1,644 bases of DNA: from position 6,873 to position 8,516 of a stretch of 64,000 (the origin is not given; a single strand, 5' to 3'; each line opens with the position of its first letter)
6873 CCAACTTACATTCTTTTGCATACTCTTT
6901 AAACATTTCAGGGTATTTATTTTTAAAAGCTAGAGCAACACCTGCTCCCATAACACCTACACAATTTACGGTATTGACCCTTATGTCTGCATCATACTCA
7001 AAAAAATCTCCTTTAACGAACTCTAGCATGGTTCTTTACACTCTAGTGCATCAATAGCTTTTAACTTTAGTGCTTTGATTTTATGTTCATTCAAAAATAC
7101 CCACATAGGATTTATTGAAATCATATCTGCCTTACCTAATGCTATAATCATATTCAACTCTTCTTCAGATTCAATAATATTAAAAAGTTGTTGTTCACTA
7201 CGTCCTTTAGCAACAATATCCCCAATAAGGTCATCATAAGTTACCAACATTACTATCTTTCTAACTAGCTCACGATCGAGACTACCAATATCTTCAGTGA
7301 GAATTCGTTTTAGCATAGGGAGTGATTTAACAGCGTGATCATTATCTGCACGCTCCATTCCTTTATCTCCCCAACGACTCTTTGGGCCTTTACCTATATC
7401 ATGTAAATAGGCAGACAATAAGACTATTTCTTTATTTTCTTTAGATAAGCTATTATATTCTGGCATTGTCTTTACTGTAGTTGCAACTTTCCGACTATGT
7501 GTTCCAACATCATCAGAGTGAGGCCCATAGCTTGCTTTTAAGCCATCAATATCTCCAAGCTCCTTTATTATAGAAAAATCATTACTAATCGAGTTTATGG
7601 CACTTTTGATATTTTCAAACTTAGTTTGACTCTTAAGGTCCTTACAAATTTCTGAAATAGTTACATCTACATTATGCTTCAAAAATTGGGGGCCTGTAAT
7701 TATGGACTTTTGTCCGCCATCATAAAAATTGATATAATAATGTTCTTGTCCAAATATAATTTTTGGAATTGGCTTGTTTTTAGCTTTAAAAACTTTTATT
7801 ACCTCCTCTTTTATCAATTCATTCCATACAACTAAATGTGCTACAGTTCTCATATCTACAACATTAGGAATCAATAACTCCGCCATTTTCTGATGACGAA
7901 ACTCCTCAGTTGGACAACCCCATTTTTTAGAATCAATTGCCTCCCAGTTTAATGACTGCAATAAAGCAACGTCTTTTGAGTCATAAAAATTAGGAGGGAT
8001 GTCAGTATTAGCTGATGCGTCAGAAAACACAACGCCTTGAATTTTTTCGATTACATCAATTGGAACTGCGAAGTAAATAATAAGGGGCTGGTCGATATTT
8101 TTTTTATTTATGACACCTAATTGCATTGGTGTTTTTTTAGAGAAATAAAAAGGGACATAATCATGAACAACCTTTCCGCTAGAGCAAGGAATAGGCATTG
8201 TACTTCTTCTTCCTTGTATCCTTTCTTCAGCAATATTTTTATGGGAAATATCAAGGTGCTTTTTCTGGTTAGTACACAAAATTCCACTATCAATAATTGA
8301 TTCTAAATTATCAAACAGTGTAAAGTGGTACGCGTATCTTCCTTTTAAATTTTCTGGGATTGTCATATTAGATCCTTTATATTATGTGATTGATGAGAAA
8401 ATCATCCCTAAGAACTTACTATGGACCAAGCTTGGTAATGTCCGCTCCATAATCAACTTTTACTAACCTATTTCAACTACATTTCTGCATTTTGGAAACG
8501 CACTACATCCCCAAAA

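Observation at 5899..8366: DarTG toxin-antitoxin/defence module in which DarT carries a C-terminal HD phosphohydrolase domain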

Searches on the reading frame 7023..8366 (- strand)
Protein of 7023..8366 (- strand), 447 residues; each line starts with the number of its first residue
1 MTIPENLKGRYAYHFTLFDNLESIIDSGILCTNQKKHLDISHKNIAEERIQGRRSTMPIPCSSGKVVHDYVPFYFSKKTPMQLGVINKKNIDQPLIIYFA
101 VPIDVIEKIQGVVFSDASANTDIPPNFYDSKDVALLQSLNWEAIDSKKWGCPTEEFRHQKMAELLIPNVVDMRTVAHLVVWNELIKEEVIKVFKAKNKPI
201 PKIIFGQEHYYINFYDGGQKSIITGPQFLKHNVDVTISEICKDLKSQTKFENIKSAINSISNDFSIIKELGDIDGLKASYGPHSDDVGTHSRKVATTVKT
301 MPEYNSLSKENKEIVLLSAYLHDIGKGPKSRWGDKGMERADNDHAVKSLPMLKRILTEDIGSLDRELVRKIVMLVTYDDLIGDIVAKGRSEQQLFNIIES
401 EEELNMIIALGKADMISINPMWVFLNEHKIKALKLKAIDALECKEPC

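Call 3: search_protein_families(library=pfam, proteins=[window:7023-8366:-], max_evalue=0.01)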
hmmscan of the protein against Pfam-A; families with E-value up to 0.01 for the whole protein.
window:7023-8366:- (447 aa): 2 families
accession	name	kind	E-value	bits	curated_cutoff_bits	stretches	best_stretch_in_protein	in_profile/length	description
PF14487.12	DarT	-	3.9e-37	128.4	22.5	1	13-204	1-194/201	ssDNA thymidine ADP-ribosyltransferase, DarT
PF01966.28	HD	-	2.1e-08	34.9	22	1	288-372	2-82/116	HD domain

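Call 4: search_protein_families(library=padloc, proteins=[window:7023-8366:-], max_evalue=0.01)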
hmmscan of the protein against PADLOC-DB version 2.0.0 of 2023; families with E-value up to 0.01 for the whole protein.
window:7023-8366:- (447 aa): 4 families
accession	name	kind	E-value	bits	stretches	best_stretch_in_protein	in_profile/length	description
PDLC02991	DarT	-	1e-40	137.7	1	9-206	9-191/196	-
PDLC01254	Cas3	-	0.0012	17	1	289-358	11-74/164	CAS-I; effector_G3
PDLC01761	Cas3b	-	0.002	14.9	1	283-370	17-99/705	-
PDLC01770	Cas3g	-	0.003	14.1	1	283-373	538-623/733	-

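Call 5: search_protein_families(library=ncbifam, proteins=[window:7023-8366:-], max_evalue=0.01)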
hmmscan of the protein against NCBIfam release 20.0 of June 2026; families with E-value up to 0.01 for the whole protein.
window:7023-8366:- (447 aa): 4 families
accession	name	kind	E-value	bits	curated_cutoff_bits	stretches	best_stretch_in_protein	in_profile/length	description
NF048013.1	toxin_DarT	equivalog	1.6e-38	132.5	150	1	13-211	2-204/204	type II toxin-antitoxin system toxin DNA ADP-ribosyl transferase DarT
TIGR00277.1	HDIG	domain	7.9e-06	25.7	27.6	1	286-356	4-69/84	HDIG domain-containing metalloprotein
NF053512.1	nitric_RR_NosR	exception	0.0058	15.7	400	1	287-326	192-231/422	response regulator c-di-GMP phosphodiesterase, NosR family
NF045665.1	NTPtran_DVU1551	equivalog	0.0059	15.7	315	1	218-329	154-262/359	DVU_1551 family NTP transferase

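Call 6: find_homologous_proteins(query=window:7023-8366:-, max_evalue=0.001)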
Query window:7023-8366:- (447 aa): 958 proteins with E <= 0.001 among 7968 candidates; the best 120 are listed.
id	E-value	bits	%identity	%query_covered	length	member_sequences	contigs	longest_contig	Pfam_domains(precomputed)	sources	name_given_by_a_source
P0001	4.0e-291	983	97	100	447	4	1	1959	PF01966.29,PF14487.13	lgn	-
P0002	2.7e-253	858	84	100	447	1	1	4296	PF01966.29,PF14487.13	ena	-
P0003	4.9e-245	831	81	100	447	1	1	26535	PF01966.29,PF14487.13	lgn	-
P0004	1.5e-241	820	81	100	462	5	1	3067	PF01966.29,PF14487.13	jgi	jgi:hypothetical protein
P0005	6.2e-240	814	79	100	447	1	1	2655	PF01966.29,PF14487.13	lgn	-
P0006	9.9e-236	801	78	100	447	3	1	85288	PF01966.29,PF14487.13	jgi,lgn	jgi:hypothetical protein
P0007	6.9e-229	778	76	100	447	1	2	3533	PF01966.29,PF14487.13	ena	-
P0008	8.0e-208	709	68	100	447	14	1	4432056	PF01966.29,PF14487.13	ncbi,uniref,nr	ncbi:DarT ssDNA thymidine ADP-ribosyltransferase family protein [Alteromonas sp. 009811495]|uniref:D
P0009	1.2e-207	708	68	100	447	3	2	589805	PF01966.29,PF14487.13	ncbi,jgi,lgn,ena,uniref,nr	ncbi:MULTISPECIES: DarT ssDNA thymidine ADP-ribosyltransferase family protein [unclassified Marinoba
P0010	3.5e-206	703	68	100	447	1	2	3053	PF01966.29,PF14487.13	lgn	-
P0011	4.8e-205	700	68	100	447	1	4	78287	PF01966.29,PF14487.13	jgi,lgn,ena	-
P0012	8.4e-205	699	69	100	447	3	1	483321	PF01966.29,PF14487.13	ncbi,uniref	ncbi:DarT ssDNA thymidine ADP-ribosyltransferase family protein [Vibrio cholerae]|uniref:DarT ssDNA 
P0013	2.5e-203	694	66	100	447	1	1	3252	PF01966.29,PF14487.13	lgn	-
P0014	2.2e-202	691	66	100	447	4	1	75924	PF01966.29,PF14487.13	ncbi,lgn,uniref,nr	ncbi:DarT ssDNA thymidine ADP-ribosyltransferase family protein [Oceanospirillum maris]|uniref:DarT 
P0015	2.5e-202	691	66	100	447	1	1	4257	PF01966.29,PF14487.13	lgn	-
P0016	2.6e-202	691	67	99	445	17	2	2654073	PF01966.29,PF14487.13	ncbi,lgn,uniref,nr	ncbi:DarT ssDNA thymidine ADP-ribosyltransferase family protein [Vibrio palustris]|uniref:HD domain 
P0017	2.6e-202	691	67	100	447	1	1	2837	PF01966.29,PF14487.13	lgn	-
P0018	7.3e-202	689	67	100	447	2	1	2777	PF01966.29,PF14487.13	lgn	-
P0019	8.4e-202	689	67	100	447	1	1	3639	PF01966.29,PF14487.13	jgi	jgi:hypothetical protein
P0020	2.0e-201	688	66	100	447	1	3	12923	PF01966.29,PF14487.13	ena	-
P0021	3.4e-201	687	67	100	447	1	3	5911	PF01966.29,PF14487.13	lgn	-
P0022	4.0e-201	687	66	100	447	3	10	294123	PF01966.29,PF14487.13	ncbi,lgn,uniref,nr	ncbi:DUF4433 domain-containing protein [Photobacterium phosphoreum]|uniref:DarT ssDNA thymidine ADP-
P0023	8.1e-201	686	67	100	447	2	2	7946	PF01966.29,PF14487.13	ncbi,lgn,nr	ncbi:TPA: DUF4433 domain-containing protein [Vibrio vulnificus]|nr:DUF4433 domain-containing protein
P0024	8.6e-201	686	68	100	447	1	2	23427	PF01966.29,PF14487.13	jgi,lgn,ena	-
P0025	1.1e-200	685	65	100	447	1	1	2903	PF01966.29,PF14487.13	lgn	-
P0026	2.5e-199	681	65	100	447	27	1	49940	PF01966.29,PF14487.13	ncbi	ncbi:TPA: DarT ssDNA thymidine ADP-ribosyltransferase family protein [Aeromonas veronii]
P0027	2.9e-199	680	65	100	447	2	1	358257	PF01966.29,PF14487.13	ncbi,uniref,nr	ncbi:DarT ssDNA thymidine ADP-ribosyltransferase family protein [Brenneria populi subsp. brevivirga]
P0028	7.4e-198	676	67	100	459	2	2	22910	PF01966.29,PF14487.13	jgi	jgi:hypothetical protein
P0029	7.9e-196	669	65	100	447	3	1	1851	PF01966.29,PF14487.13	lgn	-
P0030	8.2e-196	669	66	99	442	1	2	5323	PF01966.29,PF14487.13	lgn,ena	-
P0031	1.0e-195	669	66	100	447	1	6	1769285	PF01966.29,PF14487.13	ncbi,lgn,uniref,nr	ncbi:DarT ssDNA thymidine ADP-ribosyltransferase family protein [Vibrio cyclitrophicus 1F53]|uniref:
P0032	3.2e-194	664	65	99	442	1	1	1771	PF01966.29,PF14487.13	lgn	-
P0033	5.0e-194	663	67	96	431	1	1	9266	PF01966.29,PF14487.13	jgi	jgi:putative nucleotidyltransferase with HDIG domain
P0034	1.2e-193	662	65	99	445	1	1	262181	PF01966.29,PF14487.13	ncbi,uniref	ncbi:DarT ssDNA thymidine ADP-ribosyltransferase family protein [Shewanella baltica]|uniref:DarT ssD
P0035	1.6e-193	662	65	100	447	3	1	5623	PF01966.29,PF14487.13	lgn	-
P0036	4.3e-191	654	65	99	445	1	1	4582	PF01966.29,PF14487.13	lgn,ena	-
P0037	6.0e-191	653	64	100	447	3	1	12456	PF01966.29,PF14487.13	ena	-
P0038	1.9e-189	648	64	100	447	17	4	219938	PF01966.29,PF14487.13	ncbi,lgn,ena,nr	ncbi:TPA: DUF4433 domain-containing protein [Enterobacter hormaechei subsp. steigerwaltii]|nr:DUF443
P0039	5.8e-189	647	64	100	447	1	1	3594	PF01966.29,PF14487.13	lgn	-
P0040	1.5e-188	645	64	99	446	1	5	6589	PF01966.29,PF14487.13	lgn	-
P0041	2.0e-188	645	65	98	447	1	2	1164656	PF01966.29,PF14487.13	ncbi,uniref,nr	ncbi:DarT ssDNA thymidine ADP-ribosyltransferase family protein [Pectobacterium sp. CHL-2024]|uniref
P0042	3.0e-188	644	64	99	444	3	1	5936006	PF01966.29,PF14487.13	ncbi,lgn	ncbi:DarT ssDNA thymidine ADP-ribosyltransferase family protein [Pseudomonas moraviensis]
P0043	9.5e-188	643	64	100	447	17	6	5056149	PF01966.29,PF14487.13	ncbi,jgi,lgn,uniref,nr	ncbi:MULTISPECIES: DarT ssDNA thymidine ADP-ribosyltransferase family protein [Serratia]|jgi:hypothe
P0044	3.2e-187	641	64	100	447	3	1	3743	PF01966.29,PF14487.13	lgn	-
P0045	9.2e-187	639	64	100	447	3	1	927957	PF01966.29,PF14487.13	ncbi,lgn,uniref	ncbi:DarT ssDNA thymidine ADP-ribosyltransferase family protein [Enterobacter ludwigii]|uniref:DarT 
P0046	1.6e-186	639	64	99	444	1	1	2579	PF01966.29,PF14487.13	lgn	-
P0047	1.0e-185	636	63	100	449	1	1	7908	PF01966.29,PF14487.13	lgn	-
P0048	1.3e-184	632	63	99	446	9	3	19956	PF01966.29,PF14487.13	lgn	-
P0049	4.9e-184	630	64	100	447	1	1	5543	PF01966.29,PF14487.13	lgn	-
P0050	5.7e-184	630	63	100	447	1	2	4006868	PF01966.29,PF14487.13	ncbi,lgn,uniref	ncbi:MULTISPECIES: DarT ssDNA thymidine ADP-ribosyltransferase family protein [Serratia]|uniref:DarT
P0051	1.1e-181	623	61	100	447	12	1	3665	PF01966.29,PF14487.13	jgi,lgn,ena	-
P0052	1.7e-180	619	61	100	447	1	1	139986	PF01966.29,PF14487.13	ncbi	ncbi:DarT ssDNA thymidine ADP-ribosyltransferase family protein [Cronobacter dublinensis]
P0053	5.5e-180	617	62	100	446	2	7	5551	PF01966.29,PF14487.13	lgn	-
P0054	1.2e-179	616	62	99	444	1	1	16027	PF01966.29,PF14487.13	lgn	-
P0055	3.6e-178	611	60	100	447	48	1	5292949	PF01966.29,PF14487.13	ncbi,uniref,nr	ncbi:DarT ssDNA thymidine ADP-ribosyltransferase family protein [Serratia quinivorans]|uniref:DarT s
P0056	4.7e-178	611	61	99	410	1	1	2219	PF01966.29,PF14487.13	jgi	jgi:putative nucleotidyltransferase with HDIG domain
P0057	9.6e-176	603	60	99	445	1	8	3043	PF01966.29,PF14487.13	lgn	-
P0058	6.3e-170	584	59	99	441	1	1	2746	PF01966.29,PF14487.13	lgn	-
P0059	3.3e-167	575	59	99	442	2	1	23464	PF01966.29,PF14487.13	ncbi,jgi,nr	ncbi:MAG TPA: DUF4433 domain-containing protein [Desulfobacterales bacterium]|nr:DUF4433 domain-cont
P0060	4.3e-167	574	57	99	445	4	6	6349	PF01966.29,PF14487.13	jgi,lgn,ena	-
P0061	7.1e-166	570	57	99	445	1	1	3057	PF01966.29,PF14487.13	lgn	-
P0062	2.5e-162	559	58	99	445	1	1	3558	PF01966.29,PF14487.13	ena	-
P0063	2.9e-162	559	59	99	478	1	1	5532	PF01966.29,PF14487.13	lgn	-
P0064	4.7e-162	558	57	99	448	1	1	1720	PF01966.29,PF14487.13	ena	-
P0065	2.0e-161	556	55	99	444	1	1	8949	PF01966.29,PF14487.13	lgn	-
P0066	7.9e-160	551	57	99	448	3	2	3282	PF01966.29,PF14487.13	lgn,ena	-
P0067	1.0e-154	534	55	100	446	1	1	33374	PF01966.29,PF14487.13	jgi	jgi:hypothetical protein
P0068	9.2e-151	521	53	99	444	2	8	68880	PF14487.13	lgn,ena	-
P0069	1.9e-150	520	55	99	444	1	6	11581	PF01966.29,PF14487.13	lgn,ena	-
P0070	9.1e-149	514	54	98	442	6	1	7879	PF01966.29,PF14487.13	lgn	-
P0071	4.0e-148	512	53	99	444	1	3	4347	PF01966.29,PF14487.13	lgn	-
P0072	9.8e-146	504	52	99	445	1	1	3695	PF01966.29,PF14487.13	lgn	-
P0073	1.1e-145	504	54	99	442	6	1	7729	PF01966.29,PF14487.13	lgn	-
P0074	1.6e-145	503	53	99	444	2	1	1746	PF14487.13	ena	-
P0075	1.7e-145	503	54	99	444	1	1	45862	PF14487.13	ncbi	-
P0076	4.2e-145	502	51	99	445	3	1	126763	PF01966.29,PF14487.13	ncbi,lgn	ncbi:TPA: DarT ssDNA thymidine ADP-ribosyltransferase family protein [Serratia marcescens]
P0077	5.9e-145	502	52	99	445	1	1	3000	PF01966.29,PF14487.13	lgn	-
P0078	9.0e-144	498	51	99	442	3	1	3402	PF01966.29,PF14487.13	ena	-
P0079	4.0e-143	496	52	99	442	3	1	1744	PF01966.29,PF14487.13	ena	-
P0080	5.2e-143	495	53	98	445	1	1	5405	PF01966.29,PF14487.13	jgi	jgi:hypothetical protein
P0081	1.2e-142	494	50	99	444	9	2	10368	PF01966.29,PF14487.13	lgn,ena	-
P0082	1.6e-142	493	50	99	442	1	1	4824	PF01966.29,PF14487.13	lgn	-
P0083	1.9e-139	483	51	100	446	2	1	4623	PF01966.29,PF14487.13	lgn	-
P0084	1.2e-138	481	49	99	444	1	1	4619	PF14487.13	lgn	-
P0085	1.3e-138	481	50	99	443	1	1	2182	PF01966.29,PF14487.13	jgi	jgi:hypothetical protein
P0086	1.8e-138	480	49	99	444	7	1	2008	PF14487.13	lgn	-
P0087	2.8e-138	480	48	99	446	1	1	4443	PF01966.29,PF14487.13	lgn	-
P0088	2.3e-137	477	50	99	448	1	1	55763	PF14487.13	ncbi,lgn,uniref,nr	ncbi:DarT ssDNA thymidine ADP-ribosyltransferase family protein [Chromobacterium haemolyticum]|unire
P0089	1.4e-136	474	50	99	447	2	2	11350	PF01966.29,PF14487.13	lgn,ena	-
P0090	4.4e-136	472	50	99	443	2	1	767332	PF14487.13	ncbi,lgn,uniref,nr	ncbi:DarT ssDNA thymidine ADP-ribosyltransferase family protein [Shewanella baltica]|uniref:DarT ssD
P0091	2.5e-135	470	48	99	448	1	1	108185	PF01966.29,PF14487.13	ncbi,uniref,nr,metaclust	ncbi:DarT ssDNA thymidine ADP-ribosyltransferase family protein [Nitrosomonas sp. Nm33]|uniref:DarT 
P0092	1.1e-134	468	49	99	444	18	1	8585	PF01966.29,PF14487.13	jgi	jgi:hypothetical protein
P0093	1.1e-134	468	49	99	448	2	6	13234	PF14487.13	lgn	-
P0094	1.6e-134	467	48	99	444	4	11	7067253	PF14487.13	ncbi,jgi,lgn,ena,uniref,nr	ncbi:DarT ssDNA thymidine ADP-ribosyltransferase family protein [Pseudomonas citronellolis]|jgi:hypo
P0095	2.3e-134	467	51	99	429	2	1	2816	PF01966.29,PF14487.13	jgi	jgi:hypothetical protein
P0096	2.5e-134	466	49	99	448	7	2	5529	PF14487.13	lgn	-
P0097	5.9e-133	462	49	99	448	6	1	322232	PF01966.29,PF14487.13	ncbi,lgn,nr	ncbi:DUF4433 domain-containing protein [Aeromonas hydrophila]|nr:DUF4433 domain-containing protein [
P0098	1.4e-132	461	49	99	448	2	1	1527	PF14487.13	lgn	-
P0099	2.2e-132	460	48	99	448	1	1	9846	PF14487.13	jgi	jgi:hypothetical protein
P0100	2.3e-132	460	49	99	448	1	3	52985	PF01966.29,PF14487.13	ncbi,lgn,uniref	ncbi:DarT ssDNA thymidine ADP-ribosyltransferase family protein [Aeromonas veronii]|uniref:DarT ssDN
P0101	4.7e-132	459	49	100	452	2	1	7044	PF01966.29,PF14487.13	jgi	jgi:hypothetical protein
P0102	5.5e-132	459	49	99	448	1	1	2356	PF01966.29,PF14487.13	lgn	-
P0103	6.8e-132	458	48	99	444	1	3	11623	PF01966.29,PF14487.13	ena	-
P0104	8.1e-132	458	49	99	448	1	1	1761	PF01966.29,PF14487.13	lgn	-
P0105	8.1e-132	458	47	99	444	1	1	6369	PF14487.13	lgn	-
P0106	1.5e-131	457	48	99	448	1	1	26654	PF01966.29,PF14487.13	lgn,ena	-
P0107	1.7e-131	457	49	100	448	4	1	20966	PF01966.29,PF14487.13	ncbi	ncbi:DarT ssDNA thymidine ADP-ribosyltransferase family protein [Aeromonas rivipollensis]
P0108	3.5e-131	456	47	99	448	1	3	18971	PF01966.29,PF14487.13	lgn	-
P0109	5.1e-131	456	50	99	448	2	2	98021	PF01966.29,PF14487.13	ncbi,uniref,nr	ncbi:DarT ssDNA thymidine ADP-ribosyltransferase family protein [Aeromonas lusitana]|uniref:DUF4433 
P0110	8.2e-131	455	47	99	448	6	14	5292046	PF14487.13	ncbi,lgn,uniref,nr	ncbi:DarT ssDNA thymidine ADP-ribosyltransferase family protein [Serratia marcescens]|uniref:DarT ss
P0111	1.1e-130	455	48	99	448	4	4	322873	PF01966.29,PF14487.13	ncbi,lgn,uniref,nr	ncbi:DarT ssDNA thymidine ADP-ribosyltransferase family protein [Aeromonas caviae]|uniref:DarT ssDNA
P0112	1.6e-130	454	49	99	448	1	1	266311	PF14487.13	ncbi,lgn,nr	nr:DarT ssDNA thymidine ADP-ribosyltransferase family protein [uncultured Undibacterium sp.]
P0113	1.9e-130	454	48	100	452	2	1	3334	PF01966.29,PF14487.13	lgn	-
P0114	2.3e-130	453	49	98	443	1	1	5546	PF14487.13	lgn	-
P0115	4.0e-130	453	49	99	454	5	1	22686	PF01966.29,PF14487.13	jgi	-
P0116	1.1e-129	451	48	99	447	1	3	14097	PF01966.29,PF14487.13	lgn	-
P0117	1.4e-129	451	47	100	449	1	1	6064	PF01966.29,PF14487.13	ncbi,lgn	-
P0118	1.4e-129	451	48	99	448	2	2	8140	PF01966.29,PF14487.13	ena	-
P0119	2.2e-129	450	48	99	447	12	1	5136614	PF01966.29,PF14487.13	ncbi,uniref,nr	ncbi:DUF4433 domain-containing protein [Citrobacter freundii]|uniref:DarT ssDNA thymidine ADP-ribosy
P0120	2.6e-129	450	48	99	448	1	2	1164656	PF01966.29,PF14487.13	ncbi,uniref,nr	ncbi:DarT ssDNA thymidine ADP-ribosyltransferase family protein [Pectobacterium sp. CHL-2024]|uniref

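Call 21: search_solved_structures(query=window:7023-8366:-, max_evalue=1, show_alignments=3)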
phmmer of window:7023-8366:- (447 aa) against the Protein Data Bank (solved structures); distinct sequences matched with E-value up to 1: 4.
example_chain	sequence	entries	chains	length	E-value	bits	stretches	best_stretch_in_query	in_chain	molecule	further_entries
7omv_AAA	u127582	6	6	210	1.5e-18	70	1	12-211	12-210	DarT domain-containing protein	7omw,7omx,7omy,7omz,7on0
7omu_AAA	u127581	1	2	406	7.6e-05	24.9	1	10-200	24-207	Macro domain-containing protein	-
7yk3_A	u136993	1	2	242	0.075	15.1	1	12-85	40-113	DNA ADP-ribosyl transferase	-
8baq_A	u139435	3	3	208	0.075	15.1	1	9-59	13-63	DarT ssDNA thymidine ADP-ribosyltransferase family protein | E. coli C7 DarT1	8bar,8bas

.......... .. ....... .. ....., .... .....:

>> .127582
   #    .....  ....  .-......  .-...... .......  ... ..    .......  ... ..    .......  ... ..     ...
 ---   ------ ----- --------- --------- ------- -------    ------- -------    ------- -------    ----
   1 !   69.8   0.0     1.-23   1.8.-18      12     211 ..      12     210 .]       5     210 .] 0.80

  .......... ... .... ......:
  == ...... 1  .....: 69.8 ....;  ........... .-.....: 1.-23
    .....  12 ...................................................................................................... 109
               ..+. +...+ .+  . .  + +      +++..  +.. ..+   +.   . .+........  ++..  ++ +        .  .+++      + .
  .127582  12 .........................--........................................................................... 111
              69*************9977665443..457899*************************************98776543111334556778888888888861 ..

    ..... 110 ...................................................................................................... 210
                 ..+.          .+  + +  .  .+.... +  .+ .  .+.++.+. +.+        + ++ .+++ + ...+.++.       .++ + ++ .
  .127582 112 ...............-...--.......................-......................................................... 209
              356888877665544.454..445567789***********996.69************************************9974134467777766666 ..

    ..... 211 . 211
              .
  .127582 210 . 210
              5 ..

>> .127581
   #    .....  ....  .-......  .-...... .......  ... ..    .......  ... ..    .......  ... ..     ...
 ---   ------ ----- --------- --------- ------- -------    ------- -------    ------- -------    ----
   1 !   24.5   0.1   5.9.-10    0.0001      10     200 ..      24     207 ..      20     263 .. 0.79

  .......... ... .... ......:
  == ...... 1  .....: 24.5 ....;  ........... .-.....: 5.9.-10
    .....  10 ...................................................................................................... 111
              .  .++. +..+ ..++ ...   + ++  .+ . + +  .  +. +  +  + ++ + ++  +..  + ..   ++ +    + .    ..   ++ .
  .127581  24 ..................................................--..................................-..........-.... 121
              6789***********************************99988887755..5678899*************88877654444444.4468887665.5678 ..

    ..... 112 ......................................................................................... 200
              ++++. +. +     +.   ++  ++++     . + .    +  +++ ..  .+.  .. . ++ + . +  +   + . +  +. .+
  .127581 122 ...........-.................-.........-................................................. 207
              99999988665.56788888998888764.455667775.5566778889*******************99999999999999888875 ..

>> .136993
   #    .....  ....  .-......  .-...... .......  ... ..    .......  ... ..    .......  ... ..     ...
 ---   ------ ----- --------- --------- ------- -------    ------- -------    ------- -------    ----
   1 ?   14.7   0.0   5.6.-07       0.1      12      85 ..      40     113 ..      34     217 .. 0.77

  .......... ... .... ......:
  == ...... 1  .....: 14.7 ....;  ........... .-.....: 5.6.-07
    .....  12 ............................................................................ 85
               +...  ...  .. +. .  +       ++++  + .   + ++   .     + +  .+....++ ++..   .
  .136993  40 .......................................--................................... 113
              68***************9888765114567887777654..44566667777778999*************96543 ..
